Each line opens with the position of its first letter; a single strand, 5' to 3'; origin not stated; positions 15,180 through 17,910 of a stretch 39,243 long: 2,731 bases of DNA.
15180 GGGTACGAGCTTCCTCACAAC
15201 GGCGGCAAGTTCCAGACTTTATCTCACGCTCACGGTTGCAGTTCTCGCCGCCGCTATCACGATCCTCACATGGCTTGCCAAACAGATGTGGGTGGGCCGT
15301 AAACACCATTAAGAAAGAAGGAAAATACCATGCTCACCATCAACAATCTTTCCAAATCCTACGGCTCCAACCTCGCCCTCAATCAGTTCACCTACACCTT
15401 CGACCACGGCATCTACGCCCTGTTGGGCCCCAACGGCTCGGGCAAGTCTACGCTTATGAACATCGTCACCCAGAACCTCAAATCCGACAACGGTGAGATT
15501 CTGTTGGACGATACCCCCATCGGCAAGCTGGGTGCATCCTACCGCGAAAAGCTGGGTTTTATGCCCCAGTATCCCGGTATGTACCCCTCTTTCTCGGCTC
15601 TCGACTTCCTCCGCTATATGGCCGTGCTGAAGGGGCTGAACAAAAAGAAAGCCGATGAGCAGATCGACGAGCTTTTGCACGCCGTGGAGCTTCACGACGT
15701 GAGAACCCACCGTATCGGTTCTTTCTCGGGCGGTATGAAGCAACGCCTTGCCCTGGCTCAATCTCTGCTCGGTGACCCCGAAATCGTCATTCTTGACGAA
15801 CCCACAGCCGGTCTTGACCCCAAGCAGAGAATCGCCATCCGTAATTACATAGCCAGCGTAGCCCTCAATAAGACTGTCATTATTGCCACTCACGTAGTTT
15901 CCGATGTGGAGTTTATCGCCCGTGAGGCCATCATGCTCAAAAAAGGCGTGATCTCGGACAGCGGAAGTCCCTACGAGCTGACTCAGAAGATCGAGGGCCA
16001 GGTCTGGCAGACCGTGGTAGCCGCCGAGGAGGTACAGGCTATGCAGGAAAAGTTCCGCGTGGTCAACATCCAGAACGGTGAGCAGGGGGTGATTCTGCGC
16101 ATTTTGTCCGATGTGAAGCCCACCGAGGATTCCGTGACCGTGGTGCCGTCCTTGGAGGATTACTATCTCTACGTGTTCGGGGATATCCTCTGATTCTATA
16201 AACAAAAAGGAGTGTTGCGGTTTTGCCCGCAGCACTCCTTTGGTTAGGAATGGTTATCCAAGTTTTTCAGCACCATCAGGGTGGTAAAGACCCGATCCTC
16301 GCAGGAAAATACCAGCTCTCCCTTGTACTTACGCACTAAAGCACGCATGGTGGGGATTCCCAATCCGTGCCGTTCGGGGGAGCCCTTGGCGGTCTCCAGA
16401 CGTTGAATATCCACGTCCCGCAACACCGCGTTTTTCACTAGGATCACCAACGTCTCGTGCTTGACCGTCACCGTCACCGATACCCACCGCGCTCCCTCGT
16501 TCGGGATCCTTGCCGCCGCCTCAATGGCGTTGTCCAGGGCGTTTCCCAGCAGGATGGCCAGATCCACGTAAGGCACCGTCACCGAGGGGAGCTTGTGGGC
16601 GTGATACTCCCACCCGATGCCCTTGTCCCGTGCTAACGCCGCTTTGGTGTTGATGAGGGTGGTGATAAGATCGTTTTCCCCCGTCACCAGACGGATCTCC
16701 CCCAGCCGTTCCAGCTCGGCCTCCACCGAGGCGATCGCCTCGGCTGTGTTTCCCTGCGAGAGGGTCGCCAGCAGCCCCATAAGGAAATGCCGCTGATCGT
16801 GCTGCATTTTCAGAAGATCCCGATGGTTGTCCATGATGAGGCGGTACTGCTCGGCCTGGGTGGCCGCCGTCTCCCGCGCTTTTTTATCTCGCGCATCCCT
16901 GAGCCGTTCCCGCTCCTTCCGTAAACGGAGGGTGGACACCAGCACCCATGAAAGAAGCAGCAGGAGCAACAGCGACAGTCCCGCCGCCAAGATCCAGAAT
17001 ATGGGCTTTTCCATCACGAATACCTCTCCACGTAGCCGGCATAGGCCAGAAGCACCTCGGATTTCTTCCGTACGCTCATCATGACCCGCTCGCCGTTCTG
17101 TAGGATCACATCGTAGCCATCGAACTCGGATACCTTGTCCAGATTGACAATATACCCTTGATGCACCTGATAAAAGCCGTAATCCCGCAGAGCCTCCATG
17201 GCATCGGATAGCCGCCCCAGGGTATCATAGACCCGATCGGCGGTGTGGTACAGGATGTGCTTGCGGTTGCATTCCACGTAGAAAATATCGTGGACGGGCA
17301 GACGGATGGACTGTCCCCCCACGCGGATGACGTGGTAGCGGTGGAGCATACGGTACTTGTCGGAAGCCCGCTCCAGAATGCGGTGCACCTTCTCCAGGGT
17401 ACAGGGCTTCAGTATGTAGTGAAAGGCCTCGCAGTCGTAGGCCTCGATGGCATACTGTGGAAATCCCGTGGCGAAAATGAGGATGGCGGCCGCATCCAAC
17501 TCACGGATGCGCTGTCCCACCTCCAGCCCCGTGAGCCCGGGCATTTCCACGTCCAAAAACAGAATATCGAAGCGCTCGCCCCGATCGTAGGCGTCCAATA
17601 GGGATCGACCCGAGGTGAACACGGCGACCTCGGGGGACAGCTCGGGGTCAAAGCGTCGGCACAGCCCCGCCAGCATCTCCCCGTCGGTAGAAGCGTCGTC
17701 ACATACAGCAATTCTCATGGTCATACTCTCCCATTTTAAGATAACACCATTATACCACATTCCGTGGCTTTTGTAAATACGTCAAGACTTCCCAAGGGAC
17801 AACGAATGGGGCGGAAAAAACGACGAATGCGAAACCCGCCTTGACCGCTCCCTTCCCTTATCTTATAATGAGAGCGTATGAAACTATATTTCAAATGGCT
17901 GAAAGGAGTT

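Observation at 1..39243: Fourteen paralogs of one Cys/His-cluster + propeller-like surface-protein family occupy about half the window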

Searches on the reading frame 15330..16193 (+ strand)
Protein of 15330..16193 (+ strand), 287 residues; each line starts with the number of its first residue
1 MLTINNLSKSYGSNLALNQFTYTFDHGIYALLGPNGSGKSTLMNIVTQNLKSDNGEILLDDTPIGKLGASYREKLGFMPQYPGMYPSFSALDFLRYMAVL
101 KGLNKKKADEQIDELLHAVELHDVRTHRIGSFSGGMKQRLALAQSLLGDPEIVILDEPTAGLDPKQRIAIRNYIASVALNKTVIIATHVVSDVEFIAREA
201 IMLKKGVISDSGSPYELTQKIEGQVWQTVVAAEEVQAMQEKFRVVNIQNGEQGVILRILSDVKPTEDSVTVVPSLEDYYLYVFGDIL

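Call 6: search_protein_families(library=pfam, proteins=[window:15330-16193:+], max_evalue=0.01)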
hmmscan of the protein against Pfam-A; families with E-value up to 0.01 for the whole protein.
window:15330-16193:+ (287 aa): 9 families
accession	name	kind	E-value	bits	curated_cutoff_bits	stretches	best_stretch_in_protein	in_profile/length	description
PF00005.33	ABC_tran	-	3.6e-30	105.8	25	1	25-160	9-137/137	ABC transporter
PF13304.12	AAA_21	-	7.9e-13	49.6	27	2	98-188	202-298/304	AAA domain, putative AbiEii toxin, Type IV TA system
PF02463.25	SMC_N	-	2.1e-07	31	40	1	15-46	13-44/220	RecF/RecN/SMC N terminal domain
PF13476.12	AAA_23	-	3.2e-05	25.1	27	1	3-48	3-41/201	AAA domain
PF13555.12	AAA_29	-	0.00025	21.1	27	1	21-43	16-39/61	P-loop containing region of AAA domain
PF13175.12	AAA_15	-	0.0019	18.3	32.1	0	19-46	16-43/374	AAA ATPase domain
PF03193.22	RsgA_GTPase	-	0.0026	18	30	1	17-57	97-137/174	RsgA GTPase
PF13166.12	AAA_13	-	0.0029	16.8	36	0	143-190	520-571/713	AAA domain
PF13401.12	AAA_22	-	0.0056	17.4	27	0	25-77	4-33/130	AAA domain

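Call 21: search_solved_structures(query=window:15330-16193:+, max_evalue=1e-10)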
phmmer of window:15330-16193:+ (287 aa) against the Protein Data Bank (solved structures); distinct sequences matched with E-value up to 1e-10: 462 (the best 60 are shown).
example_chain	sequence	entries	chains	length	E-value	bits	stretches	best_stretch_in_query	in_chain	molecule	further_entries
7w01_A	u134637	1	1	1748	1.2e-50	175.8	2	24-230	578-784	Phospholipid-transporting ATPase ABCA3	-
7w02_A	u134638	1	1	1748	8.1e-50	173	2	24-230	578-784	Phospholipid-transporting ATPase ABCA3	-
7lkp_A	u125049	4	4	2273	5e-48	167.2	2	16-229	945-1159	Retinal-specific phospholipid-transporting ATPase ABCA4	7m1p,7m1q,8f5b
7e7i_A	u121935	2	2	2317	5.3e-48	167.1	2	16-229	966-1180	Retinal-specific phospholipid-transporting ATPase ABCA4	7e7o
7lkz_A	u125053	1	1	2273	3.5e-47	164.4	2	16-229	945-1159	Retinal-specific phospholipid-transporting ATPase ABCA4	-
7e7q_A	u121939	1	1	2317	3.6e-47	164.3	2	16-229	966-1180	Retinal-specific phospholipid-transporting ATPase ABCA4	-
8edw_A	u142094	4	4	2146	3.3e-46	161.2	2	16-233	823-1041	Phospholipid-transporting ATPase ABCA7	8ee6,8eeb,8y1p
8eop_A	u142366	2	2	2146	2.3e-45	158.4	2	16-233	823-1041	Phospholipid-transporting ATPase ABCA7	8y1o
7tby_A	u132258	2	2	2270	3.7e-45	157.7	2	3-230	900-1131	ATP-binding cassette, sub-family A (ABC1), member 1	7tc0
7tbz_A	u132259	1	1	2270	3.8e-45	157.7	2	3-230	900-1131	ATP-binding cassette, sub-family A (ABC1), member 1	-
7tdt_A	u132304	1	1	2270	3.8e-45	157.7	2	3-230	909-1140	Phospholipid-transporting ATPase ABCA1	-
5xjy_A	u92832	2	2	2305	3.9e-45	157.7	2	3-230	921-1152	ATP-binding cassette sub-family A member 1 | Phospholipid-transporting ATPase ABCA1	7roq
7tbw_A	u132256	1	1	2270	2.6e-44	155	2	3-230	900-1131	ATP-binding cassette, sub-family A (ABC1), member 1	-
7qkr_A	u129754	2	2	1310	1.2e-32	116.8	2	16-228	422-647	Plasma membrane ATP-binding cassette transporter required for the export of a-factor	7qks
8woi_A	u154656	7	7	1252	1.8e-32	116.2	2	19-220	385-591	ABC transporter B family member 19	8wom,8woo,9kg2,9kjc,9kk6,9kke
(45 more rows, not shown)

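Call 73: search_protein_families(library=ncbifam, proteins=[window:15330-16193:+], max_evalue=0.001)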
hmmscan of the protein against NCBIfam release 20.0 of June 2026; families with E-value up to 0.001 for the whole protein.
window:15330-16193:+ (287 aa): 191 families (the best 25 are shown)
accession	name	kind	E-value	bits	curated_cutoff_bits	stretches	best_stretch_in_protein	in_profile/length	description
TIGR03522.1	GldA_ABC_ATP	equivalog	9.2e-54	182.9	402.6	1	2-248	3-250/301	gliding motility-associated ABC transporter ATP-binding subunit GldA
TIGR01188.1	drrA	subfamily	6.2e-51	173.5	312.45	1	9-251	1-245/302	daunorubicin resistance ABC transporter, ATP-binding protein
TIGR03864.1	PQQ_ABC_ATP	hypoth_equivalog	1.3e-43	149.2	302.25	1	2-224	2-226/236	ABC transporter, ATP-binding subunit, PQQ-dependent alcohol dehydrogenase system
TIGR03740.1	galliderm_ABC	subfamily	2.8e-43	148.2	309.75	1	2-210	1-204/223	lantibiotic protection ABC transporter ATP-binding subunit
NF010060.0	PRK13537.1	equivalog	1.7e-38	132.2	521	1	2-221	16-237/314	nodulation factor ABC transporter ATP-binding protein NodI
NF033858.1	ABC2_perm_RbbA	equivalog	2e-36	125.3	1050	1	3-226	3-233/909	ribosome-associated ATPase/putative transporter RbbA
NF010059.0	PRK13536.1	equivalog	2.6e-36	125.1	549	1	4-221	46-266/342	nodulation factor ABC transporter ATP-binding protein NodI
TIGR01288.1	nodI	equivalog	3.8e-35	121.3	424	1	4-219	7-224/303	nodulation factor ABC transporter ATP-binding protein NodI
TIGR04521.1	ECF_ATPase_2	equivalog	1.7e-34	119.2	330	1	14-244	18-258/279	energy-coupling factor transporter ATPase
TIGR04406.1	LPS_export_lptB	equivalog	6.3e-34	117.3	240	1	2-219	2-224/239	LPS export ABC transporter ATP-binding protein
TIGR00968.1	3a0106s01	subfamily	1.4e-33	116.4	342.75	1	3-220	2-221/237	sulfate ABC transporter ATP-binding protein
TIGR03608.1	L_ocin_972_ABC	subfamily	4.9e-33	114.3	254.85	1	4-190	1-194/206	putative bacteriocin export ABC transporter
NF047568.1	PSM_export_PmtC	equivalog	1.5e-32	113.2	375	1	3-263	2-254/290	phenol-soluble modulin export ABC transporter ATP-binding protein PmtC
TIGR03265.1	PhnT2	equivalog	3.1e-32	112.2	457.7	1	2-222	5-227/353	putative 2-aminoethylphosphonate ABC transporter ATP-binding protein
NF010068.0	PRK13548.1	equivalog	6.9e-31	107.3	261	1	1-237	5-251/261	heme ABC transporter ATP-binding protein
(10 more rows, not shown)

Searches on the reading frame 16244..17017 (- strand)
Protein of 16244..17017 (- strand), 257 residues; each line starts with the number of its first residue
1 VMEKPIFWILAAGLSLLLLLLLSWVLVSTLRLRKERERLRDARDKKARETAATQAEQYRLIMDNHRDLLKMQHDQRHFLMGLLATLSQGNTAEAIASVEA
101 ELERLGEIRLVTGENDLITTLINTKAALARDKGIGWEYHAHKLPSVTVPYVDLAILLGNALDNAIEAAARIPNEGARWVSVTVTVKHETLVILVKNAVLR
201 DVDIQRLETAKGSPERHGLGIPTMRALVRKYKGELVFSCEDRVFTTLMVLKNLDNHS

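Call 6: search_protein_families(library=pfam, proteins=[window:16244-17017:-], max_evalue=0.01)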
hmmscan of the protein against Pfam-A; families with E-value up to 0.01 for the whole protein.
window:16244-17017:- (257 aa): 3 families
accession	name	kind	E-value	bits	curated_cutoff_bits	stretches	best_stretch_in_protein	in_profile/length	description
PF14501.12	HATPase_c_5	-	3.9e-21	75.3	22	1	151-250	4-101/102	GHKL domain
PF02518.31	HATPase_c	-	3.5e-06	27.9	26.4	1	152-245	5-101/111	Histidine kinase-, DNA gyrase B-, and HSP90-like ATPase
PF13581.12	HATPase_c_2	-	0.0015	19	27.4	1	152-231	31-112/127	Histidine kinase-like ATPase domain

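Call 73: search_protein_families(library=ncbifam, proteins=[window:16244-17017:-], max_evalue=0.001)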
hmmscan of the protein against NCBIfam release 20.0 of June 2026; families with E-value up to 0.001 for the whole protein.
window:16244-17017:- (257 aa): 2 families
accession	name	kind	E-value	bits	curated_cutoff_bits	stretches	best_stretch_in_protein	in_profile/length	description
NF008298.1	PRK11086.1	subfamily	3.9e-05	22.3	520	1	116-249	384-521/529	DcuS/MalK family sensor histidine kinase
NF011627.0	PRK15053.1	equivalog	0.00095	17.9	656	1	48-238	325-524/552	sensor histidine kinase DpiB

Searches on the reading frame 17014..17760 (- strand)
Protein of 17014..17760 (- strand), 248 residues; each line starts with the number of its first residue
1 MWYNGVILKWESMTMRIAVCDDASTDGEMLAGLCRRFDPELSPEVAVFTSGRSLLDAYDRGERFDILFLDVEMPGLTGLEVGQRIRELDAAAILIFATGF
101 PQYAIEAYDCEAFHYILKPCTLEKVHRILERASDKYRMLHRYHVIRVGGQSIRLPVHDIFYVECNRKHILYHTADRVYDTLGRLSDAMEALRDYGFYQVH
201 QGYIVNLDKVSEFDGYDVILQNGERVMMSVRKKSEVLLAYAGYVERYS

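Call 6: search_protein_families(library=pfam, proteins=[window:17014-17760:-], max_evalue=0.01)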
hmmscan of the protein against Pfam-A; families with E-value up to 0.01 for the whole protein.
window:17014-17760:- (248 aa): 2 families
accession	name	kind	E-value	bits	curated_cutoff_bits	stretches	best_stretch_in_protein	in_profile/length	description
PF04397.21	LytTR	-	2.1e-17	63.5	22.6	1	151-236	3-93/98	LytTr DNA-binding domain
PF00072.30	Response_reg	-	1.5e-15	57.7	30.2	1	18-129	2-110/111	Response regulator receiver domain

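Call 73: search_protein_families(library=ncbifam, proteins=[window:17014-17760:-], max_evalue=0.001)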
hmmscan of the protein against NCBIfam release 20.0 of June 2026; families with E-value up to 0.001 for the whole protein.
window:17014-17760:- (248 aa): 37 families (the best 25 are shown)
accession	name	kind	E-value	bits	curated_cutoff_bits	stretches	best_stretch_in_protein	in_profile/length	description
NF010684.1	PRK14084.1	equivalog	7.6e-18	65.1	375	1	62-135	45-118/254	response regulator transcription factor LytR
NF008677.0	PRK11697.1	equivalog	7.7e-16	58.2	246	1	62-231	46-226/238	two-component system response regulator BtsR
NF008469.0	PRK11361.1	equivalog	3.9e-10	39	714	1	16-135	6-122/461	acetoacetate metabolism transcriptional regulator AtoC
NF051850.1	RespRegRprY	equivalog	7e-09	35.4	370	1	14-126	4-113/234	response regulator transcription factor RprY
NF046049.1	quorum_RR_AgrA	equivalog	1.1e-08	35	400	1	15-232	1-234/238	quorum-sensing response regulator AgrA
NF046022.1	RespRegCpdRBruc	equivalog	4.7e-08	33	180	1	44-122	27-106/120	cell cycle two-component system response regulator CpdR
NF041946.1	LuxO_transreg_Vib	equivalog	4.9e-08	32.2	800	1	27-131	5-110/463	quorum-sensing sigma-54 dependent transcriptional regulator LuxO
NF011874.0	PRK15347.1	equivalog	1e-07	30.4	852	1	14-134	690-811/921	two component system sensor kinase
TIGR01818.1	ntrC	equivalog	1.3e-07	30.8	558.6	1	44-136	24-117/463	nitrogen regulation protein NR(I)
NF008176.1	PRK10923.1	equivalog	1.3e-07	30.6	620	1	45-142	30-128/469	nitrogen regulation protein NR(I)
NF006900.1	PRK09390.1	equivalog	3.8e-07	29.8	255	1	18-136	8-123/203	response regulator FixJ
NF040689.1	MtrAB_MtrA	equivalog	4.6e-07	29.4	300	1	19-159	3-138/219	MtrAB system response regulator MtrA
NF007689.0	PRK10365.1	equivalog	7.8e-07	28.2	760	1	15-134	6-122/441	sigma-54-dependent response regulator transcription factor ZraR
NF010076.0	PRK13557.1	subfamily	9.3e-07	27.6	631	1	29-127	426-527/540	histidine kinase famiy protein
NF041733.1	resp_reg_CseB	equivalog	1.1e-06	28.2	350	1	45-123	27-105/228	two-component system response regulator CseB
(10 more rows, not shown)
